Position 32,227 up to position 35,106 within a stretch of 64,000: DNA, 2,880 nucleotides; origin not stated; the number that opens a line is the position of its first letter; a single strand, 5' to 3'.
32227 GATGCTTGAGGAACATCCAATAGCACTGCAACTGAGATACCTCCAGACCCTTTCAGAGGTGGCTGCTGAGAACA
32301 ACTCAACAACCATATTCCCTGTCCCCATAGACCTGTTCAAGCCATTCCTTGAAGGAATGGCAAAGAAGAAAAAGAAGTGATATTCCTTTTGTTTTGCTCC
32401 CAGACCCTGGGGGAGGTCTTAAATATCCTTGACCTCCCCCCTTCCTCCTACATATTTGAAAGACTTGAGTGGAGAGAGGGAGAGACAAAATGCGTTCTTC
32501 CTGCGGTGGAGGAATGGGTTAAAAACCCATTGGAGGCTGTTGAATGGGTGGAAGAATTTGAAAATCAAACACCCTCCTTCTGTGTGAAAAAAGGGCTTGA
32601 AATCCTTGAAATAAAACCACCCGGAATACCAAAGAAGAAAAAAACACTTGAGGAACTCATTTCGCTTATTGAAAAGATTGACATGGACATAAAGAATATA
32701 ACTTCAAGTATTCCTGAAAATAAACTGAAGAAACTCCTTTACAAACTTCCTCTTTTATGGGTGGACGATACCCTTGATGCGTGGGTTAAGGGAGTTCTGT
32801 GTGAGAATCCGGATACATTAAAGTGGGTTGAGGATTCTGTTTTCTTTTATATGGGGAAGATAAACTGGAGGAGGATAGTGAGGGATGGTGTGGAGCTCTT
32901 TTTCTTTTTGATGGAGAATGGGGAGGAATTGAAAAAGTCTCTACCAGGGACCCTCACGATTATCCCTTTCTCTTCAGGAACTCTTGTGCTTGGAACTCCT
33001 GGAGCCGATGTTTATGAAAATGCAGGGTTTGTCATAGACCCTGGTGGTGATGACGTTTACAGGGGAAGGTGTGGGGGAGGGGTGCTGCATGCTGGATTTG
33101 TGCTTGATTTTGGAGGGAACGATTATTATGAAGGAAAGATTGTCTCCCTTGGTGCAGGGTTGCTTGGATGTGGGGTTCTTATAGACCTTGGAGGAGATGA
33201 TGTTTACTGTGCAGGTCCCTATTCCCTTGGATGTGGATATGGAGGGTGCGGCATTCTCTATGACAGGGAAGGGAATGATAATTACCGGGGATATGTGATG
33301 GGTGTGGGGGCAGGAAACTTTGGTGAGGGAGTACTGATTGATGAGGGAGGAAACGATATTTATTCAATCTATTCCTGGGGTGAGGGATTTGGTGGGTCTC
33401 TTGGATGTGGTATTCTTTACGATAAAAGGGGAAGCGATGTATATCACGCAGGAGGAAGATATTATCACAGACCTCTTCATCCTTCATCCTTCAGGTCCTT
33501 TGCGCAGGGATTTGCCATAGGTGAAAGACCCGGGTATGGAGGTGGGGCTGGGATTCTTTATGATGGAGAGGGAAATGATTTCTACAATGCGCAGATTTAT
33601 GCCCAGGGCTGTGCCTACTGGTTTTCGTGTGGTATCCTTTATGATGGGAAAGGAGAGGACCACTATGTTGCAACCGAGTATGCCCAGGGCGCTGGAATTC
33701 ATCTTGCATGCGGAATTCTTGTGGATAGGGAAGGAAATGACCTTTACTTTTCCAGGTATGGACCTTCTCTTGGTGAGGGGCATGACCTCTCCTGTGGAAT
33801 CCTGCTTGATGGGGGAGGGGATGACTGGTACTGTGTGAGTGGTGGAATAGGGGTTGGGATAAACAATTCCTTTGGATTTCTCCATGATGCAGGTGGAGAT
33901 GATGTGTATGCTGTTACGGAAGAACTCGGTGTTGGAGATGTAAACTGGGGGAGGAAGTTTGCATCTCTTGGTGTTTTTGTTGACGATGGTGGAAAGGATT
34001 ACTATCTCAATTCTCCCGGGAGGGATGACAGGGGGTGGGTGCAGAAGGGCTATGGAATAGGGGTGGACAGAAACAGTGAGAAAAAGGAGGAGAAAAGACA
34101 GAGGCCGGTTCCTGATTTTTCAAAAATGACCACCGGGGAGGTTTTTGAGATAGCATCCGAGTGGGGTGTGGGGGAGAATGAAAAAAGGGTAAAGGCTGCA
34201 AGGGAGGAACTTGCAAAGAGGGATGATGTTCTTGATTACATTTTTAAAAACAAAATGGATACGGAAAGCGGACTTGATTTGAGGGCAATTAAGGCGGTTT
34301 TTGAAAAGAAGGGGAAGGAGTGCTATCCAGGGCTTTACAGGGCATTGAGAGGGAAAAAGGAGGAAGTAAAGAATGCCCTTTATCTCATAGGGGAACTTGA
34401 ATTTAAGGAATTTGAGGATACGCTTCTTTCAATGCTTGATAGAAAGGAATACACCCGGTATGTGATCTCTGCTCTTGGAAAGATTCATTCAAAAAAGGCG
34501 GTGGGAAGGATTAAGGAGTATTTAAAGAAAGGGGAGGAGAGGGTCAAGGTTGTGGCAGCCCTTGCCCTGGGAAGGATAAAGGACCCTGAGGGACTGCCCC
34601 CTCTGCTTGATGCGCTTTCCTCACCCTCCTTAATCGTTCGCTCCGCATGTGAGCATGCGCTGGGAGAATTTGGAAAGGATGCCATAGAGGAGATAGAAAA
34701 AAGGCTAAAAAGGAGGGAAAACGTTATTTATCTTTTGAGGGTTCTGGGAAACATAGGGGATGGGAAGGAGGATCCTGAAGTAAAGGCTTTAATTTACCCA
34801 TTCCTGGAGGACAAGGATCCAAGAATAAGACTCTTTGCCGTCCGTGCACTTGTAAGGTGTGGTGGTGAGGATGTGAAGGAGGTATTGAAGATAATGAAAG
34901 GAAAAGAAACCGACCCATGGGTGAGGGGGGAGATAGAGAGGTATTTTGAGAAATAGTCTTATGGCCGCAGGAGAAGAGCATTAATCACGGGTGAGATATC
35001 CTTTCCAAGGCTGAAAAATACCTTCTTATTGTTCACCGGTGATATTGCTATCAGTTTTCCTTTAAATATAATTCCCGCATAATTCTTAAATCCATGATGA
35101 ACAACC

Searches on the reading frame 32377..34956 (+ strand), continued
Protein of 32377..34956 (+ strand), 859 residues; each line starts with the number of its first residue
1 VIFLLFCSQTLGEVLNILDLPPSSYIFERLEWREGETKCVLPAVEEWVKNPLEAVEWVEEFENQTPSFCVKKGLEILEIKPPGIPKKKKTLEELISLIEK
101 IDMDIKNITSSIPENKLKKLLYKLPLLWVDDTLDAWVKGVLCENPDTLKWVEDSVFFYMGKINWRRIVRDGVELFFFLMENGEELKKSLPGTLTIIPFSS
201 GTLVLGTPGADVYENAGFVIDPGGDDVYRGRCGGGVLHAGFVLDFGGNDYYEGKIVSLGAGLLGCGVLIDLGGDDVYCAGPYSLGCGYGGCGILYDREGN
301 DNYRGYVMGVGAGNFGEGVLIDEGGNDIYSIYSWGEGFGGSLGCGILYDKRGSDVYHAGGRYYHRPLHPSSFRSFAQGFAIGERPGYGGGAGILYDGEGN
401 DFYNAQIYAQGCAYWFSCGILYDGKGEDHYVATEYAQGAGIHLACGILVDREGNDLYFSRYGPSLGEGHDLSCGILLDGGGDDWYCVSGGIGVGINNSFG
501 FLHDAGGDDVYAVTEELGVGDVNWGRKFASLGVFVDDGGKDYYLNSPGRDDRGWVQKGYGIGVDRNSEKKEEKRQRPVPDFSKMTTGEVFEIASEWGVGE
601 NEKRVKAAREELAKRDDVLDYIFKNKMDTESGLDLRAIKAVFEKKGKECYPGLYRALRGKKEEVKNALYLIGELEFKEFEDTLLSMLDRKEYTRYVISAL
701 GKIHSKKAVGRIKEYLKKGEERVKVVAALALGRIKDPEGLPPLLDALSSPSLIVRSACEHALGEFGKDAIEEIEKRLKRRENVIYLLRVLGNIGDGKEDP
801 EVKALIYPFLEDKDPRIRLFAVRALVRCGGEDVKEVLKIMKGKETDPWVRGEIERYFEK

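Call 57: fold_search(model_id=the predicted structure, library=pdb)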
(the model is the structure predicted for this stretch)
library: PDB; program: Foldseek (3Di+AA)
matches with E <= 10: 1082; with E <= 0.001: 43
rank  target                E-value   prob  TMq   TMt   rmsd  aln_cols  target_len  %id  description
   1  4zv6_A                2.6e-07  1.00  0.24  0.64   7.4       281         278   26  Crystal structure of the artificial alpharep-7 octarellinV.1 complex (released 2016-05-25)
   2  6bzx_A                3.8e-07  1.00  0.24  0.63   7.5       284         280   26  Structure of the artificial complex alpha-Rep/Octarellin V.1 crystallized by counter diffusion in a capillary (released 2019-01-09)
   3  4xl5_C                2.0e-06  1.00  0.23  0.69   5.3       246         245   25  X-ray structure of bGFP-A / EGFP complex (released 2015-08-19)
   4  7p0h_A                7.3e-06  1.00  0.19  0.35   6.6       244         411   23  Crystal structure of Helicobacter pylori ComF fused to an artificial alphaREP crystallization helper(named B2) (released 2022-04-06)
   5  7q1f_C                9.0e-06  1.00  0.20  0.68   5.2       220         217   27  CPAP:TUBULIN:IE5 ALPHAREP COMPLEX (released 2022-04-20)
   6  7z0g_C                1.1e-05  1.00  0.20  0.67   5.0       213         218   27  CPAP:TUBULIN:IE5 ALPHAREP COMPLEX P1 SPACE GROUP (released 2022-04-13)
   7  7q1f_T                1.3e-05  1.00  0.20  0.66   5.2       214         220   27  CPAP:TUBULIN:IE5 ALPHAREP COMPLEX (released 2022-04-20)
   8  6fsq                  1.4e-05  1.00  0.19  0.38  11.1       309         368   23  Structure of A3_bGFPD, an artificial bi-domain protein based on two different alphaRep domains : A3 and a GFP binding do (released 2018-08-08)
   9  7z0g_T                1.8e-05  1.00  0.21  0.69   5.1       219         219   26  CPAP:TUBULIN:IE5 ALPHAREP COMPLEX P1 SPACE GROUP (released 2022-04-13)
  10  3ltm_A                2.7e-05  1.00  0.17  0.63   5.9       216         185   24  Structure of a new family of artificial alpha helicoidal repeat proteins (alpha-Rep) based on thermostable HEAT-like r (released 2010-10-13)
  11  6gwc_C                4.2e-05  1.00  0.21  0.69   5.1       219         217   26  Tubulin:iE5 alphaRep complex (released 2019-01-30)
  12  4jw2_B                4.2e-05  1.00  0.17  0.62   6.1       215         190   24  Selection of specific protein binders for pre-defined targets from an optimized library of artificial helicoidal repea (released 2013-09-25)
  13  4rv1_C                4.2e-05  1.00  0.18  0.32  12.2       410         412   19  Crystal Structure of Engineered Protein. Northeast Structural Genomics Consortium (NESG) Target OR497. (released 2014-12-10)
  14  3ltj                  4.6e-05  1.00  0.18  0.64   4.7       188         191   31  Structure of a new family of artificial alpha helicoidal repeat proteins (alpha-Rep) based on thermostable HEAT-like rep (released 2010-10-13)
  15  4rv1_D                5.2e-05  1.00  0.20  0.35  10.2       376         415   19  Crystal Structure of Engineered Protein. Northeast Structural Genomics Consortium (NESG) Target OR497. (released 2014-12-10)
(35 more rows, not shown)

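Call 66: search_protein_families(library=padloc, proteins=[window:32377-34953:+], max_evalue=0.01)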
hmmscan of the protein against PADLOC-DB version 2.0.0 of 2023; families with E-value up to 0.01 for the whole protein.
window:32377-34953:+ (859 aa): 3 families
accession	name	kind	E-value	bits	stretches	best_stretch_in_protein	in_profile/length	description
PDLC02919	HEAT-ARM_XIII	-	3e-05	19.6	1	690-846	308-461/1972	-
PDLC01150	HEAT_CxxC_PDDEXK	-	0.0023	15.3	0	799-838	57-94/288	HEAT_CxxC_PD-DEXK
PDLC03925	OloA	-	0.0097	13.2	0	688-820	145-248/596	-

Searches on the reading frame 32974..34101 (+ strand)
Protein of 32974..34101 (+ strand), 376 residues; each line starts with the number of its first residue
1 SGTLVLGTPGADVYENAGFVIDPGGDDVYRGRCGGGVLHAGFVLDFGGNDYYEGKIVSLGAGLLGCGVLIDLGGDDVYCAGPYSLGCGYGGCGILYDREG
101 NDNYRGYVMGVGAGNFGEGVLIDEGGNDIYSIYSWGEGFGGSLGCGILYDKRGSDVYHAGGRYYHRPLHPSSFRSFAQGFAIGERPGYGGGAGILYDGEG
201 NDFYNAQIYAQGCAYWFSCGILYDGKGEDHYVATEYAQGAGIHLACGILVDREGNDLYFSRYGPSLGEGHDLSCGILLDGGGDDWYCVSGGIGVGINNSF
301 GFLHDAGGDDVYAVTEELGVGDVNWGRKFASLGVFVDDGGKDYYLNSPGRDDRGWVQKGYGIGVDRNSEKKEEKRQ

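Call 34: search_protein_representatives(protein=window:32974-34101:+)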
Query: 376 residues. Proteins with E-value up to 0.001 (for the whole library): 3292; up to 1e-10: 2503; up to 1e-30: 1513. The best 150 are listed.
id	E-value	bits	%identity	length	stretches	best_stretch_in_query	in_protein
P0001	7.5e-249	842.5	99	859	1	1-376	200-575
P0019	2.1e-118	412.7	55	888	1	2-373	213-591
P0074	1.2e-109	383.8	55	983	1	2-369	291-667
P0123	3.2e-107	375.9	53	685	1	2-370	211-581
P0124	5.2e-107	375.1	52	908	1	2-371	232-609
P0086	4.9e-104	365.3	53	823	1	2-368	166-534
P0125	3.3e-101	356.0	53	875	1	19-373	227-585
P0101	1.4e-100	354.0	52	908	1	12-371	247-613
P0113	3.5e-100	352.6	51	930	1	10-373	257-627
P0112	7.2e-100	351.6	52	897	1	2-371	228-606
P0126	2.4e-98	346.6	53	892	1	19-368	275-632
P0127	6.6e-98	345.1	51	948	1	2-365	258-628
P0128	8.2e-98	344.8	49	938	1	3-374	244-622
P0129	1.8e-97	343.7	50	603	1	18-365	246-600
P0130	2.3e-97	343.4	50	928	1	2-370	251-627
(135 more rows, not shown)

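Call 70: search_solved_structures(query=window:32974-34101:+, max_evalue=10, show_alignments=2)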
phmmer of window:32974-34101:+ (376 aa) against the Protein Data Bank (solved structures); distinct sequences matched with E-value up to 10: 1.
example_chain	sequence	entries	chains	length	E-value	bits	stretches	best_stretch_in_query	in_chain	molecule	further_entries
9vtg_Lc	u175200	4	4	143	2.6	10.3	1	189-235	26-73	60S ribosomal protein L28-1-like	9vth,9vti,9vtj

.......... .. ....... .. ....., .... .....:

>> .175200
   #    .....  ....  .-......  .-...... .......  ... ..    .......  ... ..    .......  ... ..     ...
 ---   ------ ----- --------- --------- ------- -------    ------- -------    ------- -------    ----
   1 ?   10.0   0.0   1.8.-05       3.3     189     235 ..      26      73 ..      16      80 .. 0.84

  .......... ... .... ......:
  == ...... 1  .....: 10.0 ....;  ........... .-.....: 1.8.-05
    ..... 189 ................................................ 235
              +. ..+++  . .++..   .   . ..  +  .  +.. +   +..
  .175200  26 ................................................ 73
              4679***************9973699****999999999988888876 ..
